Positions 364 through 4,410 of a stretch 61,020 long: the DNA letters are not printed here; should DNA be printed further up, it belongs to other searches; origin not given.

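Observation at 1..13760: VirB-type T4SS operon in which the VirB5-VirB7 interval is replaced by six secreted coiled-coil proteins and no VirB6 is visible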

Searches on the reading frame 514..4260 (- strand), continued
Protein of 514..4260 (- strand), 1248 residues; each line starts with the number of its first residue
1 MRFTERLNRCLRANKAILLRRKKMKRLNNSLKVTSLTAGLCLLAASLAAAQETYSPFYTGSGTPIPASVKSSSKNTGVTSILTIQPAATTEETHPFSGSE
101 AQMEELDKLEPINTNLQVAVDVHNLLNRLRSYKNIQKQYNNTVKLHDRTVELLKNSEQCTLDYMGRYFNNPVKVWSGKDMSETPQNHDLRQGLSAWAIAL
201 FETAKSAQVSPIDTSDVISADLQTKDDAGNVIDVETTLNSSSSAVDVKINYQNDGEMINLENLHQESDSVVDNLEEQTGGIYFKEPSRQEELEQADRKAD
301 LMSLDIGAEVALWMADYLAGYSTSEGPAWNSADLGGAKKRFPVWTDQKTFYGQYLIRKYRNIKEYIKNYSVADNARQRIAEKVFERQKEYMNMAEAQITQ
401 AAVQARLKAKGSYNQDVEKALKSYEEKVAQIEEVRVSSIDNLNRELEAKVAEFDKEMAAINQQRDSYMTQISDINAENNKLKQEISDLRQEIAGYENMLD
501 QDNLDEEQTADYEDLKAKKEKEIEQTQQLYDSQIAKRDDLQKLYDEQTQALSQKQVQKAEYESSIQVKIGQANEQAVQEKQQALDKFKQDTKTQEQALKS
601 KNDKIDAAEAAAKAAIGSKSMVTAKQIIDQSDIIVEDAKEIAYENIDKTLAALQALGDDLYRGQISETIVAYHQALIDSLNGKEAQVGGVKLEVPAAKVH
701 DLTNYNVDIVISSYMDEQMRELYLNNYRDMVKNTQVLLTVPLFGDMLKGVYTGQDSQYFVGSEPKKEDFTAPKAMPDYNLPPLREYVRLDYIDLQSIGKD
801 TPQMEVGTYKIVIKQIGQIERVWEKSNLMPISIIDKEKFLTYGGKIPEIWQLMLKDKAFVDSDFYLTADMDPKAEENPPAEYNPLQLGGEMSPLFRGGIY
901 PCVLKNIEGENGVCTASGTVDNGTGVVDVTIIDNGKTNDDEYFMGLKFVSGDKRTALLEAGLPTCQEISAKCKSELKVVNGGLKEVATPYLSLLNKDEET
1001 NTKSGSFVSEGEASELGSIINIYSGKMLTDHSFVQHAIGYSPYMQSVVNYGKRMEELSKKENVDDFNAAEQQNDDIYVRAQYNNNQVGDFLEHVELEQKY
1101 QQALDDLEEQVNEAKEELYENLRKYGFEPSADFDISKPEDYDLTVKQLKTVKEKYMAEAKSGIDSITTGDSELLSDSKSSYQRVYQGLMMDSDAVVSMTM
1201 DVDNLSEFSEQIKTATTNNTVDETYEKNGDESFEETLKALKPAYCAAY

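Call 22: search_protein_families(library=pfam, proteins=[L006:6266-9997:+, L006:10001-15049:+, L006:15062-16030:+, L006:16073-16780:-, L006:16803-18068:-, L006:18068-18742:-, L006:18803-21523:-, L006:21668-22639:-, L006:22777-23520:-], max_evalue=0.01)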
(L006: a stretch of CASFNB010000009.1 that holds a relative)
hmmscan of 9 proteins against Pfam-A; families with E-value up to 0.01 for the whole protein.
L006:6266-9997:+ (1243 aa): 4 families
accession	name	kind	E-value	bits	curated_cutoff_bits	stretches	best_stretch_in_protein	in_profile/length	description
PF21785.3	Bflower_2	-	2e-74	247.1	38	8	278-357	22-98/112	5-fold beta-flower protein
PF21784.3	Bflower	-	3.8e-28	98.6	25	4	530-595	2-65/116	4-fold beta flower protein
PF12396.14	DUF3659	-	7.2e-26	90.3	24.8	2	304-355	8-55/61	Protein of unknown function (DUF3659)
PF05593.20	RHS_repeat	-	2.2e-10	41.1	22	0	294-343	1-37/38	RHS Repeat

L006:10001-15049:+ (1682 aa): 4 families
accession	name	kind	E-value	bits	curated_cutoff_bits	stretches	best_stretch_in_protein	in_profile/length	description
PF21785.3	Bflower_2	-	4.3e-72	239.5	38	10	1014-1108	6-96/112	5-fold beta-flower protein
PF03743.19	TrbI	-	1.1e-36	127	35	1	1365-1555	2-188/188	Bacterial conjugation TrbI-like protein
PF12396.14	DUF3659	-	1.3e-22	79.9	24.8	2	1128-1174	11-53/61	Protein of unknown function (DUF3659)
PF21784.3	Bflower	-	3.2e-22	79.5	25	2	1064-1122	4-60/116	4-fold beta flower protein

L006:15062-16030:+ (322 aa): 6 families
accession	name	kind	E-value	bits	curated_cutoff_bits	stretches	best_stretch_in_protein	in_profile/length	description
PF00437.27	T2SSE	-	2e-23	83.1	24.9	1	164-276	143-251/370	Type II/IV secretion system protein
PF01580.24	FtsK_SpoIIIE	-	0.00027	20.9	24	1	160-184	35-60/221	FtsK/SpoIIIE family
PF12775.13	AAA_7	-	0.0027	17.7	25.8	0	158-190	28-60/181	P-loop containing dynein motor region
PF02367.23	TsaE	-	0.0038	17.6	26.6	1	154-225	12-85/128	Threonylcarbamoyl adenosine biosynthesis protein TsaE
PF13191.12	AAA_16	-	0.0047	17.9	32.6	1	160-196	19-57/167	AAA ATPase domain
PF13401.12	AAA_22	-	0.0071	17.1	27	0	164-227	6-53/130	AAA domain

L006:16073-16780:- (235 aa): 0 families

L006:16803-18068:- (421 aa): 0 families

L006:18068-18742:- (224 aa): 0 families

L006:18803-21523:- (906 aa): 0 families

L006:21668-22639:- (323 aa): 11 families
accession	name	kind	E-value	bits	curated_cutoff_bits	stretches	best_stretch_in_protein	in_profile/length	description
PF01381.28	HTH_3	-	4.8e-28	97.4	23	2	10-64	1-55/55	Helix-turn-helix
PF13560.12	HTH_31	-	4.1e-18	65.9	27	2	98-156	2-61/64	Helix-turn-helix domain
PF12844.13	HTH_19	-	2.1e-12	47.2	30.2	2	102-158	4-60/64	Helix-turn-helix domain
PF13443.12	HTH_26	-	6.2e-10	39.6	22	1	10-66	2-59/63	Cro/C1-type HTH DNA-binding domain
PF07022.19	Phage_CI_repr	-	5.3e-05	23.9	22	1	12-69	6-62/65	Bacteriophage CI repressor helix-turn-helix domain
PF04545.22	Sigma70_r4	-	0.00011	22.1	24.1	1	14-40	16-42/50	Sigma-70, region 4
PF13413.12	HTH_25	-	0.0002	21.6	24.6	0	11-41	3-33/62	Helix-turn-helix domain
PF08279.18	HTH_11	-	0.0012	19.1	25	0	11-37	7-34/55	HTH domain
PF12840.13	HTH_20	-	0.0043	17.4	27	0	7-36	4-36/51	Helix-turn-helix domain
PF01047.28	MarR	-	0.0051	17.1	24.6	0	142-177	20-55/59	MarR family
PF13412.12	HTH_24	-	0.006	16.6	21.9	0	20-37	19-36/48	Winged helix-turn-helix DNA-binding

L006:22777-23520:- (247 aa): 0 families
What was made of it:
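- Closest known: Helicobacter pylori Cag and other 'expanded' T4SSs. Different: The repeats here are beta-flower/YD-like (PF21785), not CagY repeats (call 22).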

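Call 25: find_encoding_contigs(protein=P0032, flank=10000, max_places=2)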
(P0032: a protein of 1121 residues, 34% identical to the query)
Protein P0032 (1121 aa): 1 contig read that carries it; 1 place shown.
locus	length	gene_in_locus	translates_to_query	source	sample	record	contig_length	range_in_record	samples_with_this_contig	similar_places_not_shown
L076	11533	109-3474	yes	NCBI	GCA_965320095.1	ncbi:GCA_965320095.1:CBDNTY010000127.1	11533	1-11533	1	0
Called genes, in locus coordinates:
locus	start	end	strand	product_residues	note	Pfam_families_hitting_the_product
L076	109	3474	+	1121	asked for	-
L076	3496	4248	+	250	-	PF04335:VirB8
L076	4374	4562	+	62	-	-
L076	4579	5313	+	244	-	PF04335:VirB8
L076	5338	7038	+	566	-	PF03524:CagX, PF05036:SPOR (weak)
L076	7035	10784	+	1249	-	-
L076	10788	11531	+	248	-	?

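Call 26: find_encoding_contigs(protein=P0030, flank=10000, max_places=2)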
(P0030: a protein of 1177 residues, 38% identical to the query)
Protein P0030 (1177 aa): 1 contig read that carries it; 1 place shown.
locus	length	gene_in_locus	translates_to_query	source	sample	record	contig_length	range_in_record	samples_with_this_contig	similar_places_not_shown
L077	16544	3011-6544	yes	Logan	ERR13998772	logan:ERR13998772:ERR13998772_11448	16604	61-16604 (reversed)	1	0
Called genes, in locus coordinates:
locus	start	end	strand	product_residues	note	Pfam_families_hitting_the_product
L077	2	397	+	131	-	?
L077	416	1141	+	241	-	-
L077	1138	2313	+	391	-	-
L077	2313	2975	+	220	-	-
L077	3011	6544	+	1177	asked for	-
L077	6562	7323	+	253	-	PF04335:VirB8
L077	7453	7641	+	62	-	-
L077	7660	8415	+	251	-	PF04335:VirB8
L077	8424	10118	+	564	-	PF03524:CagX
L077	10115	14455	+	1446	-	-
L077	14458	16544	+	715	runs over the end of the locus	?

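Call 27: find_encoding_contigs(protein=P0022, flank=10000, max_places=2)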
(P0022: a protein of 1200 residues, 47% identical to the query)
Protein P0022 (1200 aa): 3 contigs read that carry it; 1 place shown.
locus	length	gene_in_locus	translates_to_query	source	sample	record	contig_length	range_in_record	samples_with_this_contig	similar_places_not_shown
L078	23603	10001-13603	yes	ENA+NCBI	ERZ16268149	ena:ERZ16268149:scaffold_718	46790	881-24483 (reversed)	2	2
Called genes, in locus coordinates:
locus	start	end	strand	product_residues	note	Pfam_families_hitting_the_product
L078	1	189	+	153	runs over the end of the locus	PF04956:TrbC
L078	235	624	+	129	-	PF04956:TrbC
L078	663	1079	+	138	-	PF04956:TrbC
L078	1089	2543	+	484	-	PF04956:TrbC (weak)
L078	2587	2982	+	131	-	-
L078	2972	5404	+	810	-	PF27097:VirB4_TrbE_N (weak), PF03135:CagE_TrbE_VirB, PF19044:P-loop_TraG (faint)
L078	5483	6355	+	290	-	-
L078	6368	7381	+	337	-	-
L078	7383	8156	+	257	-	-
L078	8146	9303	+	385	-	-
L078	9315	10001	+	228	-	-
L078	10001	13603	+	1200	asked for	-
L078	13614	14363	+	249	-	PF04335:VirB8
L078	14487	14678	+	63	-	-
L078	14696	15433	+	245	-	PF04335:VirB8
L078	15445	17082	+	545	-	PF03524:CagX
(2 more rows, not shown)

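Call 28: find_encoding_contigs(protein=P0014, flank=10000, max_places=2)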
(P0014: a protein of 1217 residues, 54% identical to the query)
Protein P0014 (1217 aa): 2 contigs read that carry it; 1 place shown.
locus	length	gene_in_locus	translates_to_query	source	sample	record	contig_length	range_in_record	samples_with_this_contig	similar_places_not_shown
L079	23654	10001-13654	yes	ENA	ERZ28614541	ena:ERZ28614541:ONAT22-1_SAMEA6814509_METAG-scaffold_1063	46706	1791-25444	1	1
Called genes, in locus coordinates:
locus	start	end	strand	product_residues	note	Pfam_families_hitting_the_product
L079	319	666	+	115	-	PF04956:TrbC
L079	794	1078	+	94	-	-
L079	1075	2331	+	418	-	PF04956:TrbC (weak)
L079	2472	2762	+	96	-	-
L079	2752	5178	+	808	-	PF27097:VirB4_TrbE_N (weak), PF03135:CagE_TrbE_VirB, PF19044:P-loop_TraG (faint)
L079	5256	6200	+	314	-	-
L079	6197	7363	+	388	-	-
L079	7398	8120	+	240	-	-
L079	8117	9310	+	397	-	-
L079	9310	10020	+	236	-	-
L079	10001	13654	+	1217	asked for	PF13851:GAS (weak)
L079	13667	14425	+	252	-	PF04335:VirB8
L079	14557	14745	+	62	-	-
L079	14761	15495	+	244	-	PF04335:VirB8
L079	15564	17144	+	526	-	PF03524:CagX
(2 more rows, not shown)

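Call 58: predict_structure(alignment_id=A7)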
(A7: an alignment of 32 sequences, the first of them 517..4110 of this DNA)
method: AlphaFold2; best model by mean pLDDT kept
length: 1198 residues; sequences in the alignment: 32
mean_pLDDT: 75.4   pTM: 0.53
mean pLDDT of the five models: 75.4, 74.9, 71.4, 71.3, 69.8
residues with pLDDT >= 90: 181; 70-90: 701; 50-70: 157; < 50: 159
segments of 3 or more residues with pLDDT < 50: 1-5, 7-47, 159-244, 653-660, 736-740, 807-812
pLDDT, mean of each block of 10 residues (from residue 1): 34 28 30 37 49 79 91 90 88 91 88 82 87 88 87 64 27 34 30 29 33 41 39 36 52 74 74 61 65 78 88 88 86 83 87 91 88 87 86 88 90 85 84 89 85 77 90 92 92 90 84 75 80 88 91 92 84 85 88 94 88 83 94 88 85 47 64 63 62 86 81 81 76 51 60 82 69 81 77 61 59 66 64 68 65 86 84 88 81 87 83 77 81 81 69 71 73 83 79 83 77 75 78 70 90 90 89 85 84 90 92 84 85 91 86 83 81 74 77 64
secondary structure, 60 per line:
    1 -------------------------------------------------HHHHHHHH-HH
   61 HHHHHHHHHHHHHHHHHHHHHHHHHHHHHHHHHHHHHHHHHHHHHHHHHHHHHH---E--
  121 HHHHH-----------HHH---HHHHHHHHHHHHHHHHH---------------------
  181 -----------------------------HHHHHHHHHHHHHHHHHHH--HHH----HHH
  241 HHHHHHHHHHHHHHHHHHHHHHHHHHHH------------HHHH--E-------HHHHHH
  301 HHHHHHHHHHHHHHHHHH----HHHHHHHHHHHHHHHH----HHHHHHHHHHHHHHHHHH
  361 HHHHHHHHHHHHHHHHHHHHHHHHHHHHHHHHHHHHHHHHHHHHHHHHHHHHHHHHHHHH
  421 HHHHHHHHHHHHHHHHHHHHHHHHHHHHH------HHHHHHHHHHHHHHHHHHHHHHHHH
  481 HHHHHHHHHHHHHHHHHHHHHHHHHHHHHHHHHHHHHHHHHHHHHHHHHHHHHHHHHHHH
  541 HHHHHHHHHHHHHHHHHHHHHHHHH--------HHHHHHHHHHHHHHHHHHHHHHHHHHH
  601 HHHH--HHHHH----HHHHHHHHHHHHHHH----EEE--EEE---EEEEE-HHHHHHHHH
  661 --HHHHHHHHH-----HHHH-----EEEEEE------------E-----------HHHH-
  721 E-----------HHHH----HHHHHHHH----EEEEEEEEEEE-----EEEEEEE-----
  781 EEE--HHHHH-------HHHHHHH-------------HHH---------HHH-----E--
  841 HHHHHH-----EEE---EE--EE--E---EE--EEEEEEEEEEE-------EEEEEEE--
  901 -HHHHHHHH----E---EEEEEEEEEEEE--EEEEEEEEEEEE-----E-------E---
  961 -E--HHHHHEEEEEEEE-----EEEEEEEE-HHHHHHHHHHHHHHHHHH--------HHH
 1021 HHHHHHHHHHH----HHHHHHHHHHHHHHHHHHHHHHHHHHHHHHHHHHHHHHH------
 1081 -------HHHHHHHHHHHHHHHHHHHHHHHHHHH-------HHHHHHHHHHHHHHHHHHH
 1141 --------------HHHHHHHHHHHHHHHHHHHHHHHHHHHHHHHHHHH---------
elements in order (helices of 4 or more, strands of 3 or more residues): H50-57 H59-114 H121-125 H143-159 H210-228 H238-268 H281-284 H295-318 H323-338 H343-449 H456-565 H574-604 H607-611 H616-630 E635-637 E640-642 E646-650 H652-660 H663-671 H677-680 E686-691 H716-719 H733-736 H741-748 E753-763 E769-775 E781-783 H786-790 H798-804 H841-846 E852-854 E874-884 E892-898 H902-909 E918-929 E932-943 H965-969 E970-977 E983-990 H992-1009 H1018-1031 H1036-1074 H1088-1114 H1122-1140 H1155-1189
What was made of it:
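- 514..4191 (-): P6 (1225 aa): a large exported multidomain protein with an N-terminal helical domain, an antiparallel helical hairpin of about 107 residues per arm, a beta-rich domain and a C-terminal helical bundle ending in the invariant motif Y-C-x-x-Y. AlphaFold mean pLDDT is 75 (call 58).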
